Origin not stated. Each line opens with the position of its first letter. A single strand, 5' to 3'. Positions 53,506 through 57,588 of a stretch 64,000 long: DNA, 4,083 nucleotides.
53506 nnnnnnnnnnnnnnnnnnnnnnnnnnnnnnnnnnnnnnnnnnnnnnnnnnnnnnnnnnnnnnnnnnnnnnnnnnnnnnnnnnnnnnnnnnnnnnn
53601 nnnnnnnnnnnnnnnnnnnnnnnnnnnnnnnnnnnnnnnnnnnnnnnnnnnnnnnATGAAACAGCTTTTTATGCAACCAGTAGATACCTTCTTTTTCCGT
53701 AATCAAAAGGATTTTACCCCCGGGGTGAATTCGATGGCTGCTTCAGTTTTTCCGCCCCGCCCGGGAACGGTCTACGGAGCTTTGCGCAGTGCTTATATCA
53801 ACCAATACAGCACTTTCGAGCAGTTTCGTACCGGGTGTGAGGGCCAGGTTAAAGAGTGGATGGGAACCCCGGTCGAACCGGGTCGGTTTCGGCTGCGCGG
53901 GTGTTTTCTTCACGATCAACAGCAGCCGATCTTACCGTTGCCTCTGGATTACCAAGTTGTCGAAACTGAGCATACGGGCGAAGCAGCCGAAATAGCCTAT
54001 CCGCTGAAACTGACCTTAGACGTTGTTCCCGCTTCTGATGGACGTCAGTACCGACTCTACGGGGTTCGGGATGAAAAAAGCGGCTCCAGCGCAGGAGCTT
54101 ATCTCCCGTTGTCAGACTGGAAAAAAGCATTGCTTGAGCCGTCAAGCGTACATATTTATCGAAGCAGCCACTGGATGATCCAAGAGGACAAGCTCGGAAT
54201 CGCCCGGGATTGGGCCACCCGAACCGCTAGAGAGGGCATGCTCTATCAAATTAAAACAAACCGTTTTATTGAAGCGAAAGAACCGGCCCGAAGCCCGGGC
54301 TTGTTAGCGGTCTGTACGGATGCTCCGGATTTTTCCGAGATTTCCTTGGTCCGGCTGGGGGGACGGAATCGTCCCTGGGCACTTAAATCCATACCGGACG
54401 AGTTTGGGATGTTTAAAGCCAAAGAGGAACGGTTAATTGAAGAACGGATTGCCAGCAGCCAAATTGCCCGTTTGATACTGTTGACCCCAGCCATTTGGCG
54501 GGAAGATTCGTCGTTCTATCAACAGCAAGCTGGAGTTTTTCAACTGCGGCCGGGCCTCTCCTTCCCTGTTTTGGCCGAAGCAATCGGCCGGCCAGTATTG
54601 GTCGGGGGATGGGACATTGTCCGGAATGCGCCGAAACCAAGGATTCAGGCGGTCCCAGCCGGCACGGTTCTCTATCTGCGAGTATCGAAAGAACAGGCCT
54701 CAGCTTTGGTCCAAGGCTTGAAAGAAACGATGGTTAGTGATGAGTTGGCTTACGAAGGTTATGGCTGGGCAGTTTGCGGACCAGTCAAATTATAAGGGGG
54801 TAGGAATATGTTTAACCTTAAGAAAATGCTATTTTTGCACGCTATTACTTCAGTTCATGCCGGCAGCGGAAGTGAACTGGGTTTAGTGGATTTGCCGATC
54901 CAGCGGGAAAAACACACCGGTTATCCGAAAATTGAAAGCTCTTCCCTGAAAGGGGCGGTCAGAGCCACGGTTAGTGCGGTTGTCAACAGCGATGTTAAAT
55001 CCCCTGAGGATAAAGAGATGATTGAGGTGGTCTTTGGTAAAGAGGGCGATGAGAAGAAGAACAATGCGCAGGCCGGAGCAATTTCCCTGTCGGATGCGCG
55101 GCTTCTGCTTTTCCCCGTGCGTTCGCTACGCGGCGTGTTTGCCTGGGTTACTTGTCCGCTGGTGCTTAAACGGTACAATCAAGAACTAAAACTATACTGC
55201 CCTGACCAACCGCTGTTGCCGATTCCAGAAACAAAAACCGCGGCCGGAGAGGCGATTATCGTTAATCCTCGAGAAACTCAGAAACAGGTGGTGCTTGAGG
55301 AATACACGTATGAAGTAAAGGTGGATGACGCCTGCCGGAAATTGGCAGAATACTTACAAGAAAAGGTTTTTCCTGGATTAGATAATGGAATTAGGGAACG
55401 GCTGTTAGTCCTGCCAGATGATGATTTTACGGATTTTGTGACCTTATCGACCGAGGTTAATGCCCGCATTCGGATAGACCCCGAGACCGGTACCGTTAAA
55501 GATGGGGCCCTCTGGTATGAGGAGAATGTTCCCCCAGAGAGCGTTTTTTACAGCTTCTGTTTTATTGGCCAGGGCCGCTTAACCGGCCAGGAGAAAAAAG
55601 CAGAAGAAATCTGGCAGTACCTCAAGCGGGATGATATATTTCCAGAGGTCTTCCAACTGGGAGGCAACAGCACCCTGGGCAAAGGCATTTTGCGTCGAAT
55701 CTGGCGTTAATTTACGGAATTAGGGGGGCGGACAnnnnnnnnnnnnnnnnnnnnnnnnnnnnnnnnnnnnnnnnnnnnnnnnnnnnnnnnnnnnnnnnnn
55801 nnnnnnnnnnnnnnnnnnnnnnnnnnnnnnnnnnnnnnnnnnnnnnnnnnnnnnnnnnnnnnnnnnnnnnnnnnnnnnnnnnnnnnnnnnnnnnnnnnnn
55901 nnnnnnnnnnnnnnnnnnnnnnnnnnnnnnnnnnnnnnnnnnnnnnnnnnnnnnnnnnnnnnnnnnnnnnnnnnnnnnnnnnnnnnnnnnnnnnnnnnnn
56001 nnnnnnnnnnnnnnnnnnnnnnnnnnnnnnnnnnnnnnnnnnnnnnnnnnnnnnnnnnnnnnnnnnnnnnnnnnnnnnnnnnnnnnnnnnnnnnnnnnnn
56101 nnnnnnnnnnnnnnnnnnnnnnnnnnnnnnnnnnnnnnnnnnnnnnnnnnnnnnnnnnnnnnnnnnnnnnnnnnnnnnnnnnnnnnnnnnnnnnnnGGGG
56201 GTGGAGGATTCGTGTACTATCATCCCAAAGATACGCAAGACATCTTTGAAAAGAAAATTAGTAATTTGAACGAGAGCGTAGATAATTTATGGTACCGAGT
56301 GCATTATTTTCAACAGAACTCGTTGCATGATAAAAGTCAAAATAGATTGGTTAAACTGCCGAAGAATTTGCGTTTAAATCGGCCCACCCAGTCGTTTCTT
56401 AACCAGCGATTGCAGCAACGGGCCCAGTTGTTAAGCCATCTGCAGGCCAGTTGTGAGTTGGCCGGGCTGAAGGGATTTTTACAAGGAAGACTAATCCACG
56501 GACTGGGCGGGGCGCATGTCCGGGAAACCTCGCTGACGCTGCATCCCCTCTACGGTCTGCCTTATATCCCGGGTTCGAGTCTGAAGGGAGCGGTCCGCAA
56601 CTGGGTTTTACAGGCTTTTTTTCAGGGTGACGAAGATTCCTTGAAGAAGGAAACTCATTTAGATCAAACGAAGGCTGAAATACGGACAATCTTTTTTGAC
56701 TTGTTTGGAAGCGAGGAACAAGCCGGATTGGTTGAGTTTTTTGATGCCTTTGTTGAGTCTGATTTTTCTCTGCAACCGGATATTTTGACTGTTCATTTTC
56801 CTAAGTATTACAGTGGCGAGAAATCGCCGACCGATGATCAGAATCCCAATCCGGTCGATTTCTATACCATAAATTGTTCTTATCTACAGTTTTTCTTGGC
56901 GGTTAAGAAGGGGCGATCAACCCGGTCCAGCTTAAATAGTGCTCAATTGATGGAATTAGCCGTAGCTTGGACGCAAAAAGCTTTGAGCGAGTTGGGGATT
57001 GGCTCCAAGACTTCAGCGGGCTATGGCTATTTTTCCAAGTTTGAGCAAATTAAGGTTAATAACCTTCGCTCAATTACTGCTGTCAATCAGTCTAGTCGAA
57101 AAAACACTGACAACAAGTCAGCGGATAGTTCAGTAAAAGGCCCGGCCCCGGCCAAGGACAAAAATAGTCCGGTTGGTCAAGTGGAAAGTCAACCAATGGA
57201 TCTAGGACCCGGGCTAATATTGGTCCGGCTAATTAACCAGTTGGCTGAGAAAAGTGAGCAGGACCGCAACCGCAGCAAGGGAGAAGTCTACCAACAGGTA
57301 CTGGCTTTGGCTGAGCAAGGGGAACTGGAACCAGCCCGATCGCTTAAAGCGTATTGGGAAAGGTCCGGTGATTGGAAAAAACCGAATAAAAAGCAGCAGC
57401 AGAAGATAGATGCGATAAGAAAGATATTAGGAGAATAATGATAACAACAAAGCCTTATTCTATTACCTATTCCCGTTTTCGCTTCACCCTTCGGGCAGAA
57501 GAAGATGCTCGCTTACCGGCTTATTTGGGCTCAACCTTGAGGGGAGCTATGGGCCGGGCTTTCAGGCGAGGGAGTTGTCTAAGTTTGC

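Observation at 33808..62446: Compound type III-A (Csm) plus III-B (Cmr) CRISPR-Cas island with two arrays, two Cas6, two Csx1 and no adaptation module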

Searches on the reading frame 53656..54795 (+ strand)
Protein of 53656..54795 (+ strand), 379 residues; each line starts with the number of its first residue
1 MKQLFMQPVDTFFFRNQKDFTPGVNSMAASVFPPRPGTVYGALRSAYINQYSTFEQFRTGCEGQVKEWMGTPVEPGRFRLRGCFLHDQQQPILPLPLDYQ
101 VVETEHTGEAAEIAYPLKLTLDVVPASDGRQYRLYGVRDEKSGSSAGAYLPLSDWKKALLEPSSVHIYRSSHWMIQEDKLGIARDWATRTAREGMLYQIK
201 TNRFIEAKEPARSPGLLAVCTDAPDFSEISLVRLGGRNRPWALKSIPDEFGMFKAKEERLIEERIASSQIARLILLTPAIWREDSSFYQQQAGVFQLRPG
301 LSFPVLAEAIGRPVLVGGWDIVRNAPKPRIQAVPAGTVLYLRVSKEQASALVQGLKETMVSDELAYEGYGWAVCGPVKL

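Call 7: search_protein_families(library=ncbifam, proteins=[window:53656-54795:+], max_evalue=0.01)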
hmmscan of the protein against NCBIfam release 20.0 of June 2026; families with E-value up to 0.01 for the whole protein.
window:53656-54795:+ (379 aa): 1 family
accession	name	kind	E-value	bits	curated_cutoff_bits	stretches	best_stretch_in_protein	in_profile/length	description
TIGR01888.1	cas_cmr3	equivalog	1.3e-28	100.2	100.4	1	6-370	3-339/346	type III-B CRISPR module-associated protein Cmr3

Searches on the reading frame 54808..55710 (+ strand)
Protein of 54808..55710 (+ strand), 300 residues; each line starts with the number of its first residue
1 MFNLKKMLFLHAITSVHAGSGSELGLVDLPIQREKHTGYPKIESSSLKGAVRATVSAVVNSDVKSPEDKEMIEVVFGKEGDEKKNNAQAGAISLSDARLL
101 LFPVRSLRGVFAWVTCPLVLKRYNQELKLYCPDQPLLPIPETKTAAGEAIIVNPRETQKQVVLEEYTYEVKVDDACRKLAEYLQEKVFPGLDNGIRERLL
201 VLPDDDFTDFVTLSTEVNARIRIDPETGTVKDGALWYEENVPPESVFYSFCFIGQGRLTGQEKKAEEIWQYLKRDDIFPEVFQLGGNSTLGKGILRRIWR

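Call 7: search_protein_families(library=ncbifam, proteins=[window:54808-55710:+], max_evalue=0.01)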
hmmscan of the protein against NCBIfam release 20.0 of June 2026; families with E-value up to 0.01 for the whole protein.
window:54808-55710:+ (300 aa): 5 families
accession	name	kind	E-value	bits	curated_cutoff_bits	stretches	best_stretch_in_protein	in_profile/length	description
TIGR02580.1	cas_RAMP_Cmr4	equivalog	2e-77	260.9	87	1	7-296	2-283/283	type III-B CRISPR module RAMP protein Cmr4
TIGR02582.1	cas7_TM1809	equivalog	1.5e-06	28.3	90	1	17-98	17-109/203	type III-A CRISPR-associated RAMP protein Csm3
NF041225.1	Cas_III-E_gRAMP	equivalog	2.9e-05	21.7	700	1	215-295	502-575/1636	type III-E CRISPR-associated gRAMP effector Cas7-11e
TIGR02581.1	cas_cyan_RAMP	equivalog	0.00035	20.3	108.05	0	35-63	36-66/216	type III CRISPR-associated RAMP protein Csx7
TIGR03986.1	TIGR03986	equivalog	0.00044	19.8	161.35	0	36-70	69-103/568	TIGR03986 family type III CRISPR-associated RAMP protein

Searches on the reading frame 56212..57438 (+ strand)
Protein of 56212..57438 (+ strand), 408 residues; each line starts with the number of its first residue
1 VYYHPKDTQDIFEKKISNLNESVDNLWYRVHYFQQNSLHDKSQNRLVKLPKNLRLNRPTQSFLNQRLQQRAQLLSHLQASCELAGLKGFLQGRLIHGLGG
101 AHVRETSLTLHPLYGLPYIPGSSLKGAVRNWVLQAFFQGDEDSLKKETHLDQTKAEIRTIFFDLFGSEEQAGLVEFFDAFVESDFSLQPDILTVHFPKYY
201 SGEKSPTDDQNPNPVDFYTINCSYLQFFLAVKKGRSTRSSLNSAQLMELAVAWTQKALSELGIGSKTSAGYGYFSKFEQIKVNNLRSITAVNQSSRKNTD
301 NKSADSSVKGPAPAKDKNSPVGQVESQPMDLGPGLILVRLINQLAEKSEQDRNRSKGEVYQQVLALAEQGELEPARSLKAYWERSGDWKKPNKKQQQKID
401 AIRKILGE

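Call 7: search_protein_families(library=ncbifam, proteins=[window:56212-57438:+], max_evalue=0.01)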
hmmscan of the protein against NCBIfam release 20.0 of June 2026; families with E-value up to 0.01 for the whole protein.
window:56212-57438:+ (408 aa): 5 families
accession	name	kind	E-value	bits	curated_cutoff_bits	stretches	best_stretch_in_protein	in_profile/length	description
TIGR01898.1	cas_TM1791_cmr6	equivalog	2e-39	135.8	51.1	1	91-274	6-194/195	type III-B CRISPR module RAMP protein Cmr6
TIGR01899.1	cas_TM1807_csm5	equivalog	2.6e-06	27.2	38.3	1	109-165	102-159/364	type III-A CRISPR-associated RAMP protein Csm5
TIGR02582.1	cas7_TM1809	equivalog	1.7e-05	25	90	1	112-164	38-89/203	type III-A CRISPR-associated RAMP protein Csm3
TIGR02581.1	cas_cyan_RAMP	equivalog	5.5e-05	22.9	108.05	0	114-131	38-55/216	type III CRISPR-associated RAMP protein Csx7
TIGR02580.1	cas_RAMP_Cmr4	equivalog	0.00068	19.6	87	1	115-179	34-87/283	type III-B CRISPR module RAMP protein Cmr4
